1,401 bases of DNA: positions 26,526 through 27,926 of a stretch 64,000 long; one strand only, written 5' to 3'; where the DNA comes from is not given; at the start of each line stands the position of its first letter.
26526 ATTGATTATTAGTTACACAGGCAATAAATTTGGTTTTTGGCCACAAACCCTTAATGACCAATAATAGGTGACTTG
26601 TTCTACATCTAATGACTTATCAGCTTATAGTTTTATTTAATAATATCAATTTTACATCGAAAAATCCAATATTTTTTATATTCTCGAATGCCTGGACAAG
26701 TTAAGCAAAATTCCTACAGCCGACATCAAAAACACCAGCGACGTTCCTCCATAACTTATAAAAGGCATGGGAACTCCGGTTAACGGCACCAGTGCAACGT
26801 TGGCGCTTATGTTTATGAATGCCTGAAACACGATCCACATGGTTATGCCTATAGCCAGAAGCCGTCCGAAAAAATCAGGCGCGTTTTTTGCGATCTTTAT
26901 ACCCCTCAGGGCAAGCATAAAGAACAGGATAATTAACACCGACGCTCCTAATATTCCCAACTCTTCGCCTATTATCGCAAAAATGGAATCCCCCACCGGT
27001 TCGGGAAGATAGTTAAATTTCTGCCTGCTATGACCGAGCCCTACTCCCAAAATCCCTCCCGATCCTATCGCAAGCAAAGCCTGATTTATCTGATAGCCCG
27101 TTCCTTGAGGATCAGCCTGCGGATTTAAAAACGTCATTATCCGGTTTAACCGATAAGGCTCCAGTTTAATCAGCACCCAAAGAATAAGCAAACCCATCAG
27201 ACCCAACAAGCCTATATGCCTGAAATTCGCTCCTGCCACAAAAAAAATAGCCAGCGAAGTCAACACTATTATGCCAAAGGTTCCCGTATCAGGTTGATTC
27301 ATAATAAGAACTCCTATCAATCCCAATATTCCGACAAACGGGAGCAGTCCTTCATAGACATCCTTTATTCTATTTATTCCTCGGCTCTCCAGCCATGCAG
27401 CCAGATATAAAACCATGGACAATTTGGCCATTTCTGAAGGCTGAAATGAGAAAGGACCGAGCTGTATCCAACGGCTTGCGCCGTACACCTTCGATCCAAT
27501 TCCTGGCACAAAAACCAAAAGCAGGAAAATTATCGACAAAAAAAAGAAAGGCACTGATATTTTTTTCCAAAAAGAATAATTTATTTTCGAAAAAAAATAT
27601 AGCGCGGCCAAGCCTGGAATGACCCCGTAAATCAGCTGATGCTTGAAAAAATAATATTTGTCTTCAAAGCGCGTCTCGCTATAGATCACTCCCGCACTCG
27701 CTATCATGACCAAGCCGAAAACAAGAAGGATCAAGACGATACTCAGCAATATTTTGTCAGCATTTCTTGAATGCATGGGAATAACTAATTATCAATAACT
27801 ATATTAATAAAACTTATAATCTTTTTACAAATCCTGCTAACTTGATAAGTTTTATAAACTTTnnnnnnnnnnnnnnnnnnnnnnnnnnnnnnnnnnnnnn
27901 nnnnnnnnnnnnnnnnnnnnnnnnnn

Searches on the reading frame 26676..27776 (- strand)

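Call 12: search_protein_families(library=pfam, proteins=[window:26676-27776:-], max_evalue=0.01)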
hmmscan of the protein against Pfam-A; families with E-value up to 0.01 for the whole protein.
window:26676-27776:- (366 aa): 1 family
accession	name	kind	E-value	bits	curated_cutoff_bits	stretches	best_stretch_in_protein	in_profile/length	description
PF01098.24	FTSW_RODA_SPOVE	-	4.3e-108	361.9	26.4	1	10-365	3-355/356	Cell cycle protein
